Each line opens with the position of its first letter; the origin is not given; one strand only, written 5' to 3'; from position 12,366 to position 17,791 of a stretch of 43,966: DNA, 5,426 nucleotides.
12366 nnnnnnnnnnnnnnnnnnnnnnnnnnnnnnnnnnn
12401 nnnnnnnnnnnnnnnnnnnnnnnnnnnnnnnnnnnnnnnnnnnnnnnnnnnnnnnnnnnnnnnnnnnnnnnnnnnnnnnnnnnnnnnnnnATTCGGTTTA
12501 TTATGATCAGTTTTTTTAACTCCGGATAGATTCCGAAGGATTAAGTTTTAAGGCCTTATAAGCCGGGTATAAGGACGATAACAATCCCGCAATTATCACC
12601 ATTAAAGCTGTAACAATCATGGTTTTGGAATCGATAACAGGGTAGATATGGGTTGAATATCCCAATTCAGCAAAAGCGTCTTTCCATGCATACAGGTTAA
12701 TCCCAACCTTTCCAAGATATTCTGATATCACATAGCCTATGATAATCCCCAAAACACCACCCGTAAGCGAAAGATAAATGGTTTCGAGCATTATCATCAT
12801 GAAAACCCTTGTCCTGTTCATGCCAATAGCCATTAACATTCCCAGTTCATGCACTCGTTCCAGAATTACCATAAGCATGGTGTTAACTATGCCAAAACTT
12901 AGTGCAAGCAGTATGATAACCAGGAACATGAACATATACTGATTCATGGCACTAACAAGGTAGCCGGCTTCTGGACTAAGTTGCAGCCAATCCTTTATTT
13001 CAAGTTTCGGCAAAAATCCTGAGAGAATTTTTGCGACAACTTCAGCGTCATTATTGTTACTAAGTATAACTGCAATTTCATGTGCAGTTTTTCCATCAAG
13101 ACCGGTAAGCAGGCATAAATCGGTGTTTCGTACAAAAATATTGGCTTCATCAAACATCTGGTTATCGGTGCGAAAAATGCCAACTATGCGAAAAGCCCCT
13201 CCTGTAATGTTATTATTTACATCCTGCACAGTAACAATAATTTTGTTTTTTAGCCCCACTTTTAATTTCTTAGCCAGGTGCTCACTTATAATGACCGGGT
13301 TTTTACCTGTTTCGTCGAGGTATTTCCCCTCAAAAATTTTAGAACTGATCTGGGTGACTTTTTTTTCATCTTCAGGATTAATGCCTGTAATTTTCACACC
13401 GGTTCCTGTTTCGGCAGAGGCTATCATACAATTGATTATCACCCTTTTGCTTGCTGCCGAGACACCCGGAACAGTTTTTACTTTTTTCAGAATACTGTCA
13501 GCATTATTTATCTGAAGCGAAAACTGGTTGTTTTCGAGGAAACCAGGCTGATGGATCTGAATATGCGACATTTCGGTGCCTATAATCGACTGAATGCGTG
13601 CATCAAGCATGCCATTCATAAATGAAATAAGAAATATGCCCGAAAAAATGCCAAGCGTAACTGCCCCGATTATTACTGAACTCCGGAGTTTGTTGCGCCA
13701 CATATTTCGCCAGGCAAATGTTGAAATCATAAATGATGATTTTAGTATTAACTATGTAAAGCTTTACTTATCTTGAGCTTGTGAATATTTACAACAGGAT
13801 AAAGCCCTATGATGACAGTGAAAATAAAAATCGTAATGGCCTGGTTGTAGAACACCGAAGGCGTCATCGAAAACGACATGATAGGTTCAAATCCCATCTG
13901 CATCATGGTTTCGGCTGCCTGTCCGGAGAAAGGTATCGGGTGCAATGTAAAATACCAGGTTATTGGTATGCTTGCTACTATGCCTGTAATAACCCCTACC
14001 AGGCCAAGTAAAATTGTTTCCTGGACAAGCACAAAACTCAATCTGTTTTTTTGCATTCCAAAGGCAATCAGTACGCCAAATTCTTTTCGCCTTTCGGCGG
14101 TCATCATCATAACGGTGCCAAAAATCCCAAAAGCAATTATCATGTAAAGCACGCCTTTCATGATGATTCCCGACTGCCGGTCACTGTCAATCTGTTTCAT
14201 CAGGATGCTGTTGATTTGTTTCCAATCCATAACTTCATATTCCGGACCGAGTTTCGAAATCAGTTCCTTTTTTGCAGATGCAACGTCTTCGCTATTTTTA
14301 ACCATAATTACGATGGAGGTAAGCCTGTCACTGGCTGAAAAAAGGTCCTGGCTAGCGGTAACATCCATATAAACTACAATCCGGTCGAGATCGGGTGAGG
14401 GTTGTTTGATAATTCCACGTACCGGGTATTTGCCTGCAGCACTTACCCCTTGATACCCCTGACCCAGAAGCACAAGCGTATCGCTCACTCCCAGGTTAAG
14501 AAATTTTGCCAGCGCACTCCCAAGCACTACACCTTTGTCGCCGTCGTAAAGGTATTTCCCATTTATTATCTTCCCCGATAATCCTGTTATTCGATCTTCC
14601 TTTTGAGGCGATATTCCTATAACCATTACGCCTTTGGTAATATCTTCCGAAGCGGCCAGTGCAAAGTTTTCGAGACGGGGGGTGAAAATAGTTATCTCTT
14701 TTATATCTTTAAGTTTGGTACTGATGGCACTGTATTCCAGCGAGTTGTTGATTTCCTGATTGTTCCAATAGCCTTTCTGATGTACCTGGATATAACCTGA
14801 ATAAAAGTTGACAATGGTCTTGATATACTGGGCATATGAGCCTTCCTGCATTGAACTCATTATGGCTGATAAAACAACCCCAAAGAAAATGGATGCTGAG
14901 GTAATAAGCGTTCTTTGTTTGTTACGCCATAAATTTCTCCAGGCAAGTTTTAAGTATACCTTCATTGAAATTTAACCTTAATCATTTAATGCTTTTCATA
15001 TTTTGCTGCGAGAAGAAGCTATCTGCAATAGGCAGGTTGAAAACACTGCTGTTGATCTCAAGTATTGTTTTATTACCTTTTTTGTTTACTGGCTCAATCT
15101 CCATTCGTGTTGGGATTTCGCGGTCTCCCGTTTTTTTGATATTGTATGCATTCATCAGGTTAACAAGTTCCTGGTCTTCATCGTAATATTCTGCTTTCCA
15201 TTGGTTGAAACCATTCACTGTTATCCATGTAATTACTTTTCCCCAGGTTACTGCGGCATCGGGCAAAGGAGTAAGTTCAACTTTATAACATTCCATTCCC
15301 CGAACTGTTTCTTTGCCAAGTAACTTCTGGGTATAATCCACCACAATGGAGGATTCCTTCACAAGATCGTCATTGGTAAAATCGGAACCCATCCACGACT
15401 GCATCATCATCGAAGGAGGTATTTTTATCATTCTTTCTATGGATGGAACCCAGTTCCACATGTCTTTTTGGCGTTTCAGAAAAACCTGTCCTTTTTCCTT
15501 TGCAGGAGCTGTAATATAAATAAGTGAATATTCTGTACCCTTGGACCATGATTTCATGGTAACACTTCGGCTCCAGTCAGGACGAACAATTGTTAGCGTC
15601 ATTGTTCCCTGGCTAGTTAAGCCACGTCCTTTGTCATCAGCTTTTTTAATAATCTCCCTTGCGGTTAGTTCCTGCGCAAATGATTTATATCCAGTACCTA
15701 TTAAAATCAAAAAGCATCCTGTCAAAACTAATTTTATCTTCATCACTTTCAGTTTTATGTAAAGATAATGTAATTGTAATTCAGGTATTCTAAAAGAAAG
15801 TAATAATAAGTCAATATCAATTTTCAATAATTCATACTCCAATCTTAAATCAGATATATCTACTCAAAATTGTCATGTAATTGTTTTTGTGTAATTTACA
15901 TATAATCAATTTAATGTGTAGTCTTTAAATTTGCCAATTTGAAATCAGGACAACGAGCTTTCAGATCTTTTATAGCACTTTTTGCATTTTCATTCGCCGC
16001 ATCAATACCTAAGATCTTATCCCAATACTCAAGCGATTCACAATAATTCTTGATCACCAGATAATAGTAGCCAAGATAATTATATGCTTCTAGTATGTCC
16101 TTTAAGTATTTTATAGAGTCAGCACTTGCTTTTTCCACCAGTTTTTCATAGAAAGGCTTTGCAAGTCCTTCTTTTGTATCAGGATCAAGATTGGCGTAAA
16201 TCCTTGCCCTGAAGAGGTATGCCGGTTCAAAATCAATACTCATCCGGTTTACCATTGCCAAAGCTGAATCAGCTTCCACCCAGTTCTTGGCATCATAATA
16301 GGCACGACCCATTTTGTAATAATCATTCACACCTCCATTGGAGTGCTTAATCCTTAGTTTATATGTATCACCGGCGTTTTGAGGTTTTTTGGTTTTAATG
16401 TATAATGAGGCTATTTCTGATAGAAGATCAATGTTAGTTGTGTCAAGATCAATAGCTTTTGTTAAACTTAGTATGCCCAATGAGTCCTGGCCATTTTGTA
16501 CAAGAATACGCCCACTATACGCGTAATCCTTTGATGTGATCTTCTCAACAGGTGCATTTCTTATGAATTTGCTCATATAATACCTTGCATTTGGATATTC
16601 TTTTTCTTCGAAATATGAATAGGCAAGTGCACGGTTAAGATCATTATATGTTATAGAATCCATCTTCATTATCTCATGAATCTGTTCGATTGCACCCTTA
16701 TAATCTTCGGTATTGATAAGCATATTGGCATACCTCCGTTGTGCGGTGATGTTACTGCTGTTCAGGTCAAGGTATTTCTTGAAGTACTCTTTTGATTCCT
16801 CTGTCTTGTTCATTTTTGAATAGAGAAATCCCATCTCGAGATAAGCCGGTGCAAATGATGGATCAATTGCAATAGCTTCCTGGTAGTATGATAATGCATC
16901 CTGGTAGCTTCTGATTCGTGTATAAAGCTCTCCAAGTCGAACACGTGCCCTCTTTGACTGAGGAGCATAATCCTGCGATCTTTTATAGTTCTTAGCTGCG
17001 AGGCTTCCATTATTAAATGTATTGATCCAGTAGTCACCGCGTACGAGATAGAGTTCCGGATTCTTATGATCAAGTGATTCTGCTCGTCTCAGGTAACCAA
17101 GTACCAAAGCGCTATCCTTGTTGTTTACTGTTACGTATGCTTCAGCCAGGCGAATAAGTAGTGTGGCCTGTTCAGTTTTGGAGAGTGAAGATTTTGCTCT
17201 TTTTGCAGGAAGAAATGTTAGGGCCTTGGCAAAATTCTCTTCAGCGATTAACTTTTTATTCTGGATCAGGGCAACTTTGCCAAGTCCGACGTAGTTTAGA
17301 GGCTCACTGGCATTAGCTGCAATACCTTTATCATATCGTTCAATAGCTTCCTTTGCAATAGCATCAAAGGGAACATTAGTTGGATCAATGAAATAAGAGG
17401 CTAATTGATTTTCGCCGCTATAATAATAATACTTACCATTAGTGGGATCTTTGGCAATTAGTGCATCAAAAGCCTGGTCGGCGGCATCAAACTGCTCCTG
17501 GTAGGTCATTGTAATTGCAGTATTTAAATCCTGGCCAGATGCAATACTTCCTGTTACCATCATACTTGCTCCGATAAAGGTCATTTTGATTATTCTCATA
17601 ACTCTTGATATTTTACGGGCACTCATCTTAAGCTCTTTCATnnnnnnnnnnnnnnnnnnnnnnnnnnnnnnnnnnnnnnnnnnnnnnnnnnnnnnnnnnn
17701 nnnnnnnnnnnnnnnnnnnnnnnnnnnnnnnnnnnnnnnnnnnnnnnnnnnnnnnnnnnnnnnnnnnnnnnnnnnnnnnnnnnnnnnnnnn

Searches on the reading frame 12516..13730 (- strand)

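Call 5: search_protein_families(library=pfam, proteins=[window:12516-13730:-])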
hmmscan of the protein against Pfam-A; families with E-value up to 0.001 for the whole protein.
window:12516-13730:- (404 aa): 2 families
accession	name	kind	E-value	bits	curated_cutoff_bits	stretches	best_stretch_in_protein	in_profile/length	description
PF02687.27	FtsX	-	1.5e-17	64.2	25.5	1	268-398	2-120/120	FtsX-like permease C-terminal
PF12704.14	MacB_PCD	-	9.8e-15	55.8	27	1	20-234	4-202/207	MacB-like periplasmic core domain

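Call 6: search_protein_families(library=ncbifam, proteins=[window:12516-13730:-])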
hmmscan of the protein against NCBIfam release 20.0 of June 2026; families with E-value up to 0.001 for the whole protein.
window:12516-13730:- (404 aa): 6 families
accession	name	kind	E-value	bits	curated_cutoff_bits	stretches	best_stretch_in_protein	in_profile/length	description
TIGR02212.1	lolCE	equivalog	3.6e-43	148.1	362.45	1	18-403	25-409/411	lipoprotein-releasing ABC transporter permease subunit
NF008357.0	PRK11146.1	exception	4.4e-22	78.5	439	1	20-400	26-409/414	lipoprotein-releasing ABC transporter permease subunit LolE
NF008076.0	PRK10814.1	exception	5.3e-21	75.1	473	1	23-403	33-397/399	lipoprotein-releasing ABC transporter permease subunit LolC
TIGR02213.1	lolE_release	exception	2.2e-19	69.6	540.35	1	21-401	24-407/411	lipoprotein-releasing ABC transporter permease subunit LolE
TIGR03434.1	ADOP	subfamily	8.9e-16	57.1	622.3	1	255-403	260-400/803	ADOP family duplicated permease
NF007826.0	PRK10535.1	equivalog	2.9e-10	39.1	966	1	4-400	259-643/648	macrolide ABC transporter ATP-binding protein/permease MacB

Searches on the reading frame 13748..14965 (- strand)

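Call 5: search_protein_families(library=pfam, proteins=[window:13748-14965:-])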
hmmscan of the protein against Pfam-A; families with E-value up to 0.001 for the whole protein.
window:13748-14965:- (405 aa): 2 families
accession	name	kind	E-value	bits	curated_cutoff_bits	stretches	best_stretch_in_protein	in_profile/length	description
PF02687.27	FtsX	-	4.1e-16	59.5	25.5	1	271-397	5-118/120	FtsX-like permease C-terminal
PF12704.14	MacB_PCD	-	3.1e-13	50.9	27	1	19-235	1-204/207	MacB-like periplasmic core domain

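Call 6: search_protein_families(library=ncbifam, proteins=[window:13748-14965:-])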
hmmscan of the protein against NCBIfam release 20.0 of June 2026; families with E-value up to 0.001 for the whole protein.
window:13748-14965:- (405 aa): 6 families
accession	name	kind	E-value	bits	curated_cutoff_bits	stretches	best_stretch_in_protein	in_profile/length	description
TIGR02212.1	lolCE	equivalog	5.8e-31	107.8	362.45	1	19-403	21-408/411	lipoprotein-releasing ABC transporter permease subunit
NF008357.0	PRK11146.1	exception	1.3e-13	50.6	439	1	77-339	77-345/414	lipoprotein-releasing ABC transporter permease subunit LolE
TIGR02213.1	lolE_release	exception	1.8e-12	46.8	540.35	1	78-336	75-339/411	lipoprotein-releasing ABC transporter permease subunit LolE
TIGR03434.1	ADOP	subfamily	2.5e-10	39.1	622.3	1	196-336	613-751/803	ADOP family duplicated permease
NF008076.0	PRK10814.1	exception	4.6e-09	35.8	473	1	24-331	32-332/399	lipoprotein-releasing ABC transporter permease subunit LolC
NF007826.0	PRK10535.1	equivalog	3.7e-05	22.2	966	1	5-340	258-599/648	macrolide ABC transporter ATP-binding protein/permease MacB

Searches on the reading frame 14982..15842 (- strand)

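Call 5: search_protein_families(library=pfam, proteins=[window:14982-15842:-])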
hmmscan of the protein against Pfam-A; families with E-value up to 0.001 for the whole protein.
window:14982-15842:- (286 aa): 1 family
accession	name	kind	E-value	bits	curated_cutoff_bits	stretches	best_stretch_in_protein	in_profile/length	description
PF17131.11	LolA_like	-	4.3e-56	189.9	30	1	102-283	1-183/184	Outer membrane lipoprotein-sorting protein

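Call 6: search_protein_families(library=ncbifam, proteins=[window:14982-15842:-])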
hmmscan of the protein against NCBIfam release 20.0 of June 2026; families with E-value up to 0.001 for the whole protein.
window:14982-15842:- (286 aa): 0 families

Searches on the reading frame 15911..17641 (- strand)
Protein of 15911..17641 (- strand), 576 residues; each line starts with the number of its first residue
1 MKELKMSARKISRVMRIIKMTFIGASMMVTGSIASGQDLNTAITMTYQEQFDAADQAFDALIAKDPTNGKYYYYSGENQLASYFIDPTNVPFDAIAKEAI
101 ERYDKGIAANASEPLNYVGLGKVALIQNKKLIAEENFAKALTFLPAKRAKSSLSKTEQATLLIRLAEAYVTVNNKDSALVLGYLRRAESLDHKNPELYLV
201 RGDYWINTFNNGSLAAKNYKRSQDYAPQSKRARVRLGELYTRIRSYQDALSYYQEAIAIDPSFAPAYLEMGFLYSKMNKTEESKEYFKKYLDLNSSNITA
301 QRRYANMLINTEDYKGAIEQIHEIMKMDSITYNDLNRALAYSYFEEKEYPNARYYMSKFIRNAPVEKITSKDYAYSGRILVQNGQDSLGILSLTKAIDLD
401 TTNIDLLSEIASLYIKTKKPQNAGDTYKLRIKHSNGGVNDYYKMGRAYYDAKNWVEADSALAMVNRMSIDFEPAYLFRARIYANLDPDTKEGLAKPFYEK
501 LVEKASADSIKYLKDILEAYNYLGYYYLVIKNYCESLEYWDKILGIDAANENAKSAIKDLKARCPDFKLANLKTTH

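Call 5: search_protein_families(library=pfam, proteins=[window:15911-17641:-])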
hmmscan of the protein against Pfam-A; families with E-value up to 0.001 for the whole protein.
window:15911-17641:- (576 aa): 15 families
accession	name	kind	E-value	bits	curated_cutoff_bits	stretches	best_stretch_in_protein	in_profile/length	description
PF07719.23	TPR_2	-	1.1e-16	60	27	1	234-262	5-33/34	Tetratricopeptide repeat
PF14559.12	TPR_19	-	4.2e-14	53.1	25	1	246-289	7-50/68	Tetratricopeptide repeat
PF13432.12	TPR_16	-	3.3e-12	47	32.7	1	214-262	15-63/65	Tetratricopeptide repeat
PF00515.34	TPR_1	-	4e-12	45.8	27.8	2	232-263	3-34/34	Tetratricopeptide repeat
PF13428.12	TPR_14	-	7.9e-11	42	23.5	0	231-271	2-42/44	Tetratricopeptide repeat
PF13174.12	TPR_6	-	1.9e-10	41.1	26.3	0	266-292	2-28/33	Tetratricopeptide repeat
PF13431.12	TPR_17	-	2.2e-10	40.4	24.4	1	252-284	1-33/34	Tetratricopeptide repeat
PF13181.12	TPR_8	-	1.3e-08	34.8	25.7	1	264-296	1-33/34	Tetratricopeptide repeat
PF23914.1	TPR_CcmH_CycH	-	7e-08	32.9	42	0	268-360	54-148/158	Cytochrome c-type biogenesis protein H TPR domain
PF13424.12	TPR_12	-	2e-07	31.6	30.1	0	224-260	39-75/77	Tetratricopeptide repeat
PF13414.12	TPR_11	-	3.7e-07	30.2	26.8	1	245-277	9-41/42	TPR repeat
PF13371.12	TPR_9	-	8e-07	29.4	35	1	236-301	1-66/73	Tetratricopeptide repeat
PF13176.12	TPR_7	-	6.9e-06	26.2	27.9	0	234-261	3-32/36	Tetratricopeptide repeat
PF25068.1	ARM_TT21_4th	-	5.8e-05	23.8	30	0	235-297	4-65/153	Tetratricopeptide repeat protein 21 forth ARM domain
PF25063.1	ARM_TT21_C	-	0.0003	21.2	35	0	263-352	94-183/209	Tetratricopeptide repeat protein 21 C-terminal ARM domain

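Call 6: search_protein_families(library=ncbifam, proteins=[window:15911-17641:-])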
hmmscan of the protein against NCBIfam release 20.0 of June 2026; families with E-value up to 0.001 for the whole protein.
window:15911-17641:- (576 aa): 16 families
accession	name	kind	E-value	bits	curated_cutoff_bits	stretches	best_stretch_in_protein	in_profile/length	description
TIGR02917.1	PEP_TPR_lipo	equivalog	5.8e-21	74.1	312.2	1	160-428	534-794/899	XrtA/PEP-CTERM system TPR-repeat protein PrsT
NF040959.1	MamA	equivalog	1.4e-17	63.9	200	1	157-294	69-203/204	magnetosome protein MamA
TIGR02552.1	LcrH_SycD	equivalog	9.7e-11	41.5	104.8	1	226-298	48-120/136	SycD/LcrH family type III secretion system chaperone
TIGR02521.1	type_IV_pilW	equivalog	1.3e-10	41.3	154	1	221-327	21-128/234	type IV pilus biogenesis/stability protein PilW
TIGR00540.1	TPR_hemY_coli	hypoth_equivalog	4.2e-10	38.9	142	1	227-289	323-384/385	heme biosynthesis-associated TPR protein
NF008757.0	PRK11788.1-5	equivalog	3e-07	29.9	363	1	213-345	197-328/388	lipopolysaccharide assembly protein LapB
NF008756.0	PRK11788.1-4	equivalog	4.4e-07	29.3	474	0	265-361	181-277/389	lipopolysaccharide assembly protein LapB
NF008391.2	PRK11189.1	equivalog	3.4e-06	26.8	250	1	509-553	91-135/297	lipoprotein NlpI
TIGR04510.1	mod_pep_cyc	subfamily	4.3e-06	25.5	400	1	237-464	405-625/814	putative peptide modification system cyclase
NF033758.1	gliding_GltE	equivalog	2.4e-05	23.5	225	1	266-330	224-288/411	adventurous gliding motility TPR repeat lipoprotein GltE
NF052415.1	T3SS_chap_SctY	equivalog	6.2e-05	23.5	70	0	225-292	35-105/106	type III secretion apparatus assembly chaperone SctY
NF033762.1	social_mot_Tgl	equivalog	6.6e-05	22.4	225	1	245-325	46-127/252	social motility TPR repeat lipoprotein Tgl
NF033920.0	C39_PA2778_fam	equivalog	9.9e-05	21.9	150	0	242-324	168-250/255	PA2778 family cysteine peptidase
NF007692.0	PRK10370.1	equivalog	0.00014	21.5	306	1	226-331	77-185/206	heme lyase NrfEFG subunit NrfG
NF008520.0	PRK11447.1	equivalog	0.00027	18.8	858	0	226-330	599-703/1157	cellulose synthase complex outer membrane protein BcsC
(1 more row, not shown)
